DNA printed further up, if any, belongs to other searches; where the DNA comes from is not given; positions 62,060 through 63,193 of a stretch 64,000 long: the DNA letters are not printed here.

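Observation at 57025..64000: Accessory genes co-operonic with GGGPS/DGGGPS may supply the missing steps of a bacterial ether-lipid pathway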

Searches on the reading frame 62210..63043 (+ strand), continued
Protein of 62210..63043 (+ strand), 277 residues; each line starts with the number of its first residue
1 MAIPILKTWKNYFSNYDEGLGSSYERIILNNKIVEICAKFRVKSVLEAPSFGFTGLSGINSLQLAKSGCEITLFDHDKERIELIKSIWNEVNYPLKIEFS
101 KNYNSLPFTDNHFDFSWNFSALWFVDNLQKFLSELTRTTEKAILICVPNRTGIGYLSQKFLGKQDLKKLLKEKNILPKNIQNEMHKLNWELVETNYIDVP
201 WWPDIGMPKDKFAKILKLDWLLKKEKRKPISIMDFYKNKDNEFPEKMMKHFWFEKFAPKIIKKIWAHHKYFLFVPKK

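Call 48: list_cluster_members(proteins=[P0246, P0264, P0298, P0334, P0343, P0344, P0318, P0247, P0250, P0251])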
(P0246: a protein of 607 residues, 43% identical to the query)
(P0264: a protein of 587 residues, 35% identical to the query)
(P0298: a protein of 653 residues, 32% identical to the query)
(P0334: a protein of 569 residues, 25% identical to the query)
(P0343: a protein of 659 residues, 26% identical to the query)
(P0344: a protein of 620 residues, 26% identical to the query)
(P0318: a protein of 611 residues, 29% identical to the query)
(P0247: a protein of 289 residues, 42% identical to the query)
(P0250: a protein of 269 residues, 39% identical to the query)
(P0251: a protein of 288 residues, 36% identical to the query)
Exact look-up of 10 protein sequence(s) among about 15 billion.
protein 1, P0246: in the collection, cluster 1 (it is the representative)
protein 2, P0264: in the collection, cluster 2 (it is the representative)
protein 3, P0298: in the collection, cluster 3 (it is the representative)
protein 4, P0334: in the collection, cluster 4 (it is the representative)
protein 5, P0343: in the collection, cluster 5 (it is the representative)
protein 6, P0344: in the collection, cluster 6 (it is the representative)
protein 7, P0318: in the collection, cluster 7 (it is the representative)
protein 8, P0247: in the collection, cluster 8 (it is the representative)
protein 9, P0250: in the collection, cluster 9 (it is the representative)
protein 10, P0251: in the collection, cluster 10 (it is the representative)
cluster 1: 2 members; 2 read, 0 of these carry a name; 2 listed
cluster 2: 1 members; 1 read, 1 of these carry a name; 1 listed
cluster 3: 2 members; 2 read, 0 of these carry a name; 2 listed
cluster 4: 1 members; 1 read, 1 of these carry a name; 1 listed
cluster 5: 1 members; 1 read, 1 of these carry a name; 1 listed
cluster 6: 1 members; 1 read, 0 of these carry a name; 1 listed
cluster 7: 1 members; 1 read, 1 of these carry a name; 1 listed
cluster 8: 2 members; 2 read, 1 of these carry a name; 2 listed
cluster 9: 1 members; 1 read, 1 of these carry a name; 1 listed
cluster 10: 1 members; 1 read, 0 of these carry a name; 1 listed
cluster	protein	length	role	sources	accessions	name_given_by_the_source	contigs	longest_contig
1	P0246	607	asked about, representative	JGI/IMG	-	-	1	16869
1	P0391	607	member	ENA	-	-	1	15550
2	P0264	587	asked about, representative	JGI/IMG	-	nucleoside-diphosphate-sugar epimerase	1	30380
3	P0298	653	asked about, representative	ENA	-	-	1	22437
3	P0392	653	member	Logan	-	-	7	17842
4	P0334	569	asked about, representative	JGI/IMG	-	nucleoside-diphosphate-sugar epimerase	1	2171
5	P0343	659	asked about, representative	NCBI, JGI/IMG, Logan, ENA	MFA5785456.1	MAG: NAD-dependent epimerase/dehydratase family protein [Actinomycetota bacterium]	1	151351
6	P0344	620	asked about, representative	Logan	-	-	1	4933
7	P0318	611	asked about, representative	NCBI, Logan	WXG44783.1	MAG: DUF362 domain-containing protein [Promethearchaeati archaeon SRVP18_Atabeyarchaeia-1]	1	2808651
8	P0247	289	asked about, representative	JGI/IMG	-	SAM-dependent methyltransferase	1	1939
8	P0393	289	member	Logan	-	-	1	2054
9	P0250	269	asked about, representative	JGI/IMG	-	hypothetical protein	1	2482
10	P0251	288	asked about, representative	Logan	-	-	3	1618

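Call 49: find_encoding_contigs(protein=P0246, flank=8000, max_places=1)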
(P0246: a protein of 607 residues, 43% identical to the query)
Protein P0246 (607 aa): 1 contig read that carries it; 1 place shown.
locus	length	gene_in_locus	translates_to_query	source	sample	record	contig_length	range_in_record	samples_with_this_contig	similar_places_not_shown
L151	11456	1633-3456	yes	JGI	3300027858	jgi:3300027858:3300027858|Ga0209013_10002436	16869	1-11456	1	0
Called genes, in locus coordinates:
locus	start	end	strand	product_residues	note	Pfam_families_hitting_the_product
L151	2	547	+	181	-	?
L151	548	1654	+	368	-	PF04055:Radical_SAM, PF13186:SPASM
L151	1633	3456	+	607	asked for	PF01073:3Beta_HSD, PF01370:Epimerase, PF04321:RmlD_sub_bind (weak), PF05368:NmrA, PF07993:NAD_binding_4, PF13460:NAD_binding_10, PF16363:GDP_Man_Dehyd, PF08241:Methyltransf_11 (weak)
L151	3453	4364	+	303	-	PF00535:Glycos_transf_2, PF10111:Glyco_tranf_2_2 (weak), PF13641:Glyco_tranf_2_3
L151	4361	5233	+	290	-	PF00348:polyprenyl_synt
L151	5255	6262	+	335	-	PF00535:Glycos_transf_2, PF10111:Glyco_tranf_2_2, PF13641:Glyco_tranf_2_3, PF13632:Glyco_trans_2_3 (faint)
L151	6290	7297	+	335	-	PF01040:UbiA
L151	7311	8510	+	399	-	PF01494:FAD_binding_3 (faint), PF04820:Trp_halogenase (faint), PF05834:Lycopene_cycl, PF13454:NAD_binding_9 (faint), PF01266:DAO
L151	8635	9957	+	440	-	PF01943:Polysacc_synt, PF13440:Polysacc_synt_3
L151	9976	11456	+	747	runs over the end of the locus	PF01326:PPDK_N, PF27448:Rph_4th, PF00391:PEP-utilizers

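Call 50: find_encoding_contigs(protein=P0264, flank=9000, max_places=1)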
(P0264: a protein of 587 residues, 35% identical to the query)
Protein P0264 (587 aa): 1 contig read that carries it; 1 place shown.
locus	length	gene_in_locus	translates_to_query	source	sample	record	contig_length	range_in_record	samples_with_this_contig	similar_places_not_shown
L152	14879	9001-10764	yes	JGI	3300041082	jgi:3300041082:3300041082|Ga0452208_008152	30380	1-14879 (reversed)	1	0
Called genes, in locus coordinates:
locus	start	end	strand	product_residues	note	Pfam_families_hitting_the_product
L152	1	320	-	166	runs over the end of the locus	PF04893:Yip1 (weak)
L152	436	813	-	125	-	-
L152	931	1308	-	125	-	-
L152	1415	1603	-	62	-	-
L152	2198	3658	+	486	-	PF13231:PMT_2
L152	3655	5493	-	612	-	PF13489:Methyltransf_23 (faint), PF08241:Methyltransf_11, PF08242:Methyltransf_12 (weak), PF13649:Methyltransf_25, PF13847:Methyltransf_31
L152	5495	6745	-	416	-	-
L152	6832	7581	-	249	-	PF05148:Methyltransf_8 (weak), PF01209:Ubie_methyltran, PF13489:Methyltransf_23, PF07021:MetW (weak), PF13847:Methyltransf_31, PF08241:Methyltransf_11, PF08242:Methyltransf_12, PF13649:Methyltransf_25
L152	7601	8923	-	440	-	PF00535:Glycos_transf_2 (weak)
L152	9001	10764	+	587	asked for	PF01073:3Beta_HSD, PF01370:Epimerase, PF02719:Polysacc_synt_2, PF04321:RmlD_sub_bind, PF05368:NmrA, PF07993:NAD_binding_4, PF13460:NAD_binding_10, PF16363:GDP_Man_Dehyd, +3 more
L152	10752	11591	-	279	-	PF01209:Ubie_methyltran, PF05148:Methyltransf_8 (faint), PF13489:Methyltransf_23, PF13847:Methyltransf_31, PF08241:Methyltransf_11, PF08242:Methyltransf_12, PF13649:Methyltransf_25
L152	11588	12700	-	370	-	PF04055:Radical_SAM, PF13186:SPASM (weak)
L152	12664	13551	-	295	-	PF00535:Glycos_transf_2, PF13641:Glyco_tranf_2_3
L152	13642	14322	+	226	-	PF00535:Glycos_transf_2, PF10111:Glyco_tranf_2_2 (weak), PF13641:Glyco_tranf_2_3 (weak)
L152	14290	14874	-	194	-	-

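Call 51: find_encoding_contigs(protein=P0318, flank=9000, max_places=1)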
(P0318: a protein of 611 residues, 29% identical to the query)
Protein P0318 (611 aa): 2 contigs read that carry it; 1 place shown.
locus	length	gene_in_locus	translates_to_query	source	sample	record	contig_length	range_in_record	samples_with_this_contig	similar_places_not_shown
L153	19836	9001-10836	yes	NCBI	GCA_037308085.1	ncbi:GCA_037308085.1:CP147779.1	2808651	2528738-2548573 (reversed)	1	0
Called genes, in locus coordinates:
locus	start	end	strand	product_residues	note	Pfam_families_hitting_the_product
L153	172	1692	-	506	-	-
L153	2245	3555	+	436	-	PF01041:DegT_DnrJ_EryC1, PF01053:Cys_Met_Meta_PP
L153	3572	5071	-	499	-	-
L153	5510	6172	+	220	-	-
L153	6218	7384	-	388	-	PF07282:Cas12f1-like_TNB, PF26435:DUF8118 (weak)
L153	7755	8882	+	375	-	PF04055:Radical_SAM, PF13353:Fer4_12 (faint), PF13186:SPASM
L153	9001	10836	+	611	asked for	PF01209:Ubie_methyltran (weak), PF08241:Methyltransf_11, PF13649:Methyltransf_25, PF13847:Methyltransf_31, PF04015:DUF362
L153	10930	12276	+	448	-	PF04015:DUF362, PF12837:Fer4_6 (faint), PF13187:Fer4_9 (faint), PF13237:Fer4_10 (weak), PF13746:Fer4_18 (weak), PF00037:Fer4 (weak), PF12838:Fer4_7 (weak), PF00037:Fer4 (weak), +4 more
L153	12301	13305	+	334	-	PF03706:LPG_synthase_TM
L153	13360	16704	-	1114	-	-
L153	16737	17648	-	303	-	PF00535:Glycos_transf_2, PF13641:Glyco_tranf_2_3, PF01644:Chitin_synth_1 (faint), PF13632:Glyco_trans_2_3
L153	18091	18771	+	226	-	PF00535:Glycos_transf_2, PF13641:Glyco_tranf_2_3 (weak)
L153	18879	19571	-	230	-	PF00702:Hydrolase, PF13344:Hydrolase_6 (faint), PF13419:HAD_2, PF13242:Hydrolase_like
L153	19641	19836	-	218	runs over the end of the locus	PF02782:FGGY_C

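Call 52: find_encoding_contigs(protein=P0343, flank=9000, max_places=1)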
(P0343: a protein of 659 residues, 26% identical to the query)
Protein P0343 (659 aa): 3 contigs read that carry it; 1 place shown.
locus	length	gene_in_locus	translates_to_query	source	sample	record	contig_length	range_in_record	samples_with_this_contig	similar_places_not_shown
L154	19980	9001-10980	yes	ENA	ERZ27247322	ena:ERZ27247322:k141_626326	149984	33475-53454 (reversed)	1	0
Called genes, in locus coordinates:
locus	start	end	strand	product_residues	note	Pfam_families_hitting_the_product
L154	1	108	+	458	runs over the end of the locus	PF00890:FAD_binding_2 (weak), PF01134:GIDA (weak), PF01266:DAO (faint), PF07992:Pyr_redox_2, PF12831:FAD_oxidored, PF13738:Pyr_redox_3 (weak), PF00070:Pyr_redox, PF02852:Pyr_redox_dim, +3 more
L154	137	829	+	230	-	PF21948:LplA-B_cat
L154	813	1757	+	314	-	PF16881:LIAS_N, PF04055:Radical_SAM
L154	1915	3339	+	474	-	PF03951:Gln-synt_N, PF00120:Gln-synt_C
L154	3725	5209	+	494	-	PF01964:ThiC_Rad_SAM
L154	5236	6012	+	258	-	PF17957:Big_7 (weak)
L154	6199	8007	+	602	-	PF00535:Glycos_transf_2, PF13641:Glyco_tranf_2_3, PF13632:Glyco_trans_2_3 (weak)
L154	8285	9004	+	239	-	PF13186:SPASM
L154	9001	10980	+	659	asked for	PF01073:3Beta_HSD, PF01370:Epimerase, PF04321:RmlD_sub_bind, PF05368:NmrA (weak), PF07993:NAD_binding_4 (faint), PF13460:NAD_binding_10, PF16363:GDP_Man_Dehyd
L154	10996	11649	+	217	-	PF05148:Methyltransf_8, PF13489:Methyltransf_23, PF08003:Methyltransf_9 (weak), PF13847:Methyltransf_31, PF08241:Methyltransf_11, PF08242:Methyltransf_12, PF13649:Methyltransf_25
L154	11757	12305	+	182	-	-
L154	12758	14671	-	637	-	PF00072:Response_reg, PF00989:PAS, PF08448:PAS_4 (weak), PF13188:PAS_8 (weak), PF08447:PAS_3 (weak), PF13185:GAF_2, PF13487:HD_5, PF01966:HD, +1 more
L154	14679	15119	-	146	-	PF00072:Response_reg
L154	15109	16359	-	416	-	PF00989:PAS, PF08448:PAS_4, PF13426:PAS_9, PF00512:HisKA, PF02518:HATPase_c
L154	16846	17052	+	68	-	-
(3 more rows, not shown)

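Call 54: search_protein_families(library=ncbifam, proteins=[L151:6290-7297:+, L149:17741-18811:+, L151:7311-8510:+, L151:4361-5233:+, L149:15169-16038:+, L151:548-1654:+, L151:3453-4364:+, L149:13542-15158:+], max_evalue=1e-10)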
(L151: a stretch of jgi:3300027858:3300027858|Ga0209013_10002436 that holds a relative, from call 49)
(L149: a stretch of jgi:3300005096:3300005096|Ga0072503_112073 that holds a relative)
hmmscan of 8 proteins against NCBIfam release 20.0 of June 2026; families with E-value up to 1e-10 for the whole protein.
L151:6290-7297:+ (335 aa): 0 families

L149:17741-18811:+ (356 aa): 1 family
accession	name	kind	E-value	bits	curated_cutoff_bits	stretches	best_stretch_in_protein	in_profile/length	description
NF009516.0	PRK12875.1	equivalog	3.7e-14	52.5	205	1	42-225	44-226/292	prenyltransferase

L151:7311-8510:+ (399 aa): 3 families
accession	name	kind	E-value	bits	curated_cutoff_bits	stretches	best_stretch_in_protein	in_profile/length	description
TIGR02032.1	GG-red-SF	subfamily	2.8e-21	76.5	158.8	1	5-300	2-297/297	geranylgeranyl reductase family protein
TIGR02023.1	BchP-ChlP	subfamily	3.4e-17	62.5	343.3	1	5-366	2-365/388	geranylgeranyl diphosphate reductase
TIGR02028.1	ChlP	equivalog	2.1e-13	49.8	505.3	0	228-366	234-375/398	geranylgeranyl reductase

L151:4361-5233:+ (290 aa): 16 families
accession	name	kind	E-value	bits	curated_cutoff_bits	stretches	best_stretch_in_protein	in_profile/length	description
NF045485.1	FPPsyn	subfamily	1.8e-76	257.1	275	1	11-289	5-287/288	farnesyl diphosphate synthase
NF045685.1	GGPPSynCrtE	equivalog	4.1e-68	229.5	460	1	2-289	2-292/293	geranylgeranyl diphosphate synthase CrtE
NF007877.0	PRK10581.1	equivalog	1.4e-49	168.9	321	1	6-288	6-297/299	(2E,6E)-farnesyl diphosphate synthase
NF041169.1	f2_encap_cargo4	exception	8e-48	163.4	450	1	41-241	47-240/334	family 2 encapsulin nanocompartment cargo protein polyprenyl transferase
NF040698.1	IdsA_Meth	equivalog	5.8e-42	144.1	468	1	3-238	3-234/328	short chain isoprenyl diphosphate synthase IdsA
NF041003.1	GGPP_syn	equivalog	1.1e-38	133.1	500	1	3-236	2-229/326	geranylgeranyl diphosphate synthase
NF045628.1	HxpDPsynlarge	equivalog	4.4e-30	104.8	500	1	31-240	22-221/311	hexaprenyl-diphosphate synthase large subunit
TIGR02749.1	prenyl_cyano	equivalog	3.4e-29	101.9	383.2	1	33-240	33-233/322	solanesyl diphosphate synthase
NF008140.0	PRK10888.1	equivalog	2.4e-28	99.4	412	1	37-241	37-231/323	octaprenyl diphosphate synthase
TIGR02748.1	GerC3_HepT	equivalog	1.5e-27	96.5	456.55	1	33-240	32-229/319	heptaprenyl diphosphate synthase component II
NF045549.1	GGPPsyn_IdsB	equivalog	2.4e-27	95.9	475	1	42-241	63-260/346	geranylgeranyl diphosphate synthase IdsB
NF040789.2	gerfarn_diphsyn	equivalog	4.4e-25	88.6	560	1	10-242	14-255/345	geranylfarnesyl diphosphate synthase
NF040627.1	GFPS_Meth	equivalog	2.7e-24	86.1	600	1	30-227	26-211/285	geranylfarnesyl diphosphate synthase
NF042417.1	NPPPS_Mycobact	equivalog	9.7e-23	80.7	600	1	31-237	43-239/335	nonaprenyl/(2E,6E)-farnesyl/geranylgeranyl diphosphat synthase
NF042416.1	GFPPS_Mycobact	equivalog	3.2e-15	55.9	600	1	34-241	32-258/350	bifunctional (2E,6E)-farnesyl/geranyl diphosphate synthase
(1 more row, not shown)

L149:15169-16038:+ (289 aa): 16 families
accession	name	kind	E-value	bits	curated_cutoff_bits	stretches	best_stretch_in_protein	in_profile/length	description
NF045485.1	FPPsyn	subfamily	1e-70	238.2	275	1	9-287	2-286/288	farnesyl diphosphate synthase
NF045685.1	GGPPSynCrtE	equivalog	1.1e-63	215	460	1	8-287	7-291/293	geranylgeranyl diphosphate synthase CrtE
NF007877.0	PRK10581.1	equivalog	5.5e-52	176.8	321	1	13-282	12-292/299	(2E,6E)-farnesyl diphosphate synthase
NF041169.1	f2_encap_cargo4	exception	2.1e-43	148.8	450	1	37-262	43-266/334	family 2 encapsulin nanocompartment cargo protein polyprenyl transferase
NF040698.1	IdsA_Meth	equivalog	1e-42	146.5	468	1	7-258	6-259/328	short chain isoprenyl diphosphate synthase IdsA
NF041003.1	GGPP_syn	equivalog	3.1e-40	138.2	500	1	8-266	6-264/326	geranylgeranyl diphosphate synthase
TIGR02748.1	GerC3_HepT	equivalog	2e-34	119.1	456.55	1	2-246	3-240/319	heptaprenyl diphosphate synthase component II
NF045628.1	HxpDPsynlarge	equivalog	3.2e-34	118.3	500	1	15-268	8-249/311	hexaprenyl-diphosphate synthase large subunit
NF008140.0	PRK10888.1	equivalog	2e-27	96.3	412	1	39-241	38-232/323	octaprenyl diphosphate synthase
TIGR02749.1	prenyl_cyano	equivalog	3e-27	95.5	383.2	1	2-240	4-234/322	solanesyl diphosphate synthase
NF040789.2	gerfarn_diphsyn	equivalog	3.2e-25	89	560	1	4-239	7-253/345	geranylfarnesyl diphosphate synthase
NF040627.1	GFPS_Meth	equivalog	2e-24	86.5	600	1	41-235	37-218/285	geranylfarnesyl diphosphate synthase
NF045549.1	GGPPsyn_IdsB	equivalog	1.4e-22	80.2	475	1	16-259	39-279/346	geranylgeranyl diphosphate synthase IdsB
NF042417.1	NPPPS_Mycobact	equivalog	2.2e-19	69.7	600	1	40-236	52-239/335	nonaprenyl/(2E,6E)-farnesyl/geranylgeranyl diphosphat synthase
NF042416.1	GFPPS_Mycobact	equivalog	1.2e-14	54.1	600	1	38-266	36-280/350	bifunctional (2E,6E)-farnesyl/geranyl diphosphate synthase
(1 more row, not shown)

L151:548-1654:+ (368 aa): 17 families
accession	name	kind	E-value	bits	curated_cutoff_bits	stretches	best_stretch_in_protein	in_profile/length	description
TIGR03962.1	mycofact_rSAM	equivalog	9.5e-22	77.6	265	1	31-336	11-300/339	mycofactocin radical SAM maturase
TIGR04055.1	rSAM_NirJ2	equivalog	9.2e-19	68.1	500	1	38-337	6-292/326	putative heme d1 biosynthesis radical SAM protein NirJ2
TIGR04250.1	SCM_rSAM_ScmE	equivalog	6.4e-18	64.8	400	1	31-198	2-164/358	SynChlorMet cassette radical SAM/SPASM protein ScmE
TIGR03961.1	rSAM_PTO1314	hypoth_equivalog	1.1e-17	64.4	306.05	1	31-300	22-264/332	PTO1314 family radical SAM protein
NF050035.1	rSAM_WgK_link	exception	7.5e-17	61.4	650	1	31-172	8-147/367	radical SAM/SPASM peptide maturase WgkB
TIGR03977.1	rSAM_pair_HxsC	equivalog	1.4e-16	60.3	267.9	1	35-201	28-192/292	His-Xaa-Ser system radical SAM maturase HxsC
NF033640.1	N_Twi_rSAM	subfamily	1e-15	57.7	170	1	78-206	176-304/398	twitch domain-containing radical SAM protein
TIGR04545.1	rSAM_ahbD_hemeb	equivalog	4.3e-15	56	500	1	37-326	5-293/339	heme b synthase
TIGR04054.1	rSAM_NirJ1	equivalog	2.1e-13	49.6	650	1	37-201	41-199/387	putative heme d1 biosynthesis radical SAM protein NirJ1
TIGR02109.1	PQQ_syn_pqqE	equivalog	2.6e-13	49.7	381.35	1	30-205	5-175/358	pyrroloquinoline quinone biosynthesis protein PqqE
TIGR04051.1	rSAM_NirJ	equivalog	2e-12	46.7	515.45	1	39-208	9-173/354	heme d1 biosynthesis radical SAM protein NirJ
TIGR04053.2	TIGR04053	equivalog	5e-12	45.7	395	1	38-203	14-177/366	TIGR04053 family radical SAM/SPASM domain-containing protein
TIGR04546.1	rSAM_ahbC_deAc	equivalog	1e-11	44.3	650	1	37-201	44-202/390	12,18-didecarboxysiroheme deacetylase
NF001199.0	PRK00164.2-1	equivalog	2.1e-11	43.6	231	1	33-200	13-176/308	GTP 3',8-cyclase MoaA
NF041298.1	rSAM_mat_DynA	equivalog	2.7e-11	43.1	450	1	80-336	57-308/356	dynobactin maturation radical SAM/SPASM protein DynA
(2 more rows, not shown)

L151:3453-4364:+ (303 aa): 8 families
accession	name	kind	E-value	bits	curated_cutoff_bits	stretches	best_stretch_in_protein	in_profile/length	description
TIGR03965.1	mycofact_glyco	equivalog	2.2e-29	102.7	280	1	3-213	76-294/467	mycofactocin biosynthesis glycosyltransferase MftF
NF041875.1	EPS_EpsD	equivalog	1.6e-23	83.7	370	1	3-217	1-225/325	exopolysaccharide biosynthesis glycosyltransferase EpsD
TIGR03937.1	PgaC_IcaA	equivalog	4.9e-14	52.1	422.3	1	2-130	46-175/407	poly-beta-1,6-N-acetyl-D-glucosamine synthase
NF038299.1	EPS_HpsN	equivalog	9.4e-14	51.1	425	0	2-114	2-119/317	hormogonium polysaccharide biosynthesis glycosyltransferase HpsN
TIGR04283.1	glyco_like_mftF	equivalog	2.3e-13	50.2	182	1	3-186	1-173/221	TIGR04283 family arsenosugar biosynthesis glycosyltransferase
NF007482.0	PRK10073.1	equivalog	3e-12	46.2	423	1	2-100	7-107/334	glycosyltransferase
NF038302.1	EPS_HpsE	equivalog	5.1e-12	45.4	300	1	3-111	3-118/307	hormogonium polysaccharide biosynthesis glycosyltransferase HpsE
NF041394.1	GtaseAglG_Halo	equivalog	7.1e-12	45.2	440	1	1-175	1-183/304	glucosyl-dolichyl phosphate glucuronosyltransferase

L149:13542-15158:+ (538 aa): 0 families

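Call 64: predict_structure(alignment_id=A2)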
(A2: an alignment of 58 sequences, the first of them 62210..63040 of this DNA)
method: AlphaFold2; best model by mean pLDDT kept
length: 277 residues; sequences in the alignment: 58
mean_pLDDT: 90.3   pTM: 0.89
mean pLDDT of the five models: 90.3, 90.0, 88.9, 87.1, 86.3
residues with pLDDT >= 90: 204; 70-90: 47; 50-70: 26; < 50: 0
segments of 3 or more residues with pLDDT < 50: none
pLDDT, mean of each block of 10 residues (from residue 1): 80 90 92 97 97 90 96 96 97 95 93 96 94 98 96 87 85 95 98 94 62 64 69 94 94 92 93 94
secondary structure, 60 per line:
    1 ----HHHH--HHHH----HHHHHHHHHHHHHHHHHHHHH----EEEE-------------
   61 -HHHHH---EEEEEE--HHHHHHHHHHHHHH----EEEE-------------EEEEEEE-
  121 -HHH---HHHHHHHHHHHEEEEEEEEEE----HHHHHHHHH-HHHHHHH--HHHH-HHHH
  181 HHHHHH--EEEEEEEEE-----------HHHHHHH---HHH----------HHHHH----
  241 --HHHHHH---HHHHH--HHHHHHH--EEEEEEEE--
elements in order: H5-8 H11-14 H19-39 E44-47 H62-66 E70-75 H78-91 E96-99 E113-119 H128-138 E139-148 H153-161 H163-169 H172-175 H177-186 E189-197 H209-215 H232-236 H243-248 H252-256 H259-265 E268-275
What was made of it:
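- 62210..63043 (+): G: divergent class I SAM methyltransferase from a narrow family, with a basic and aromatic C-terminal extension. AlphaFold2 model with pLDDT 90 (call 64).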
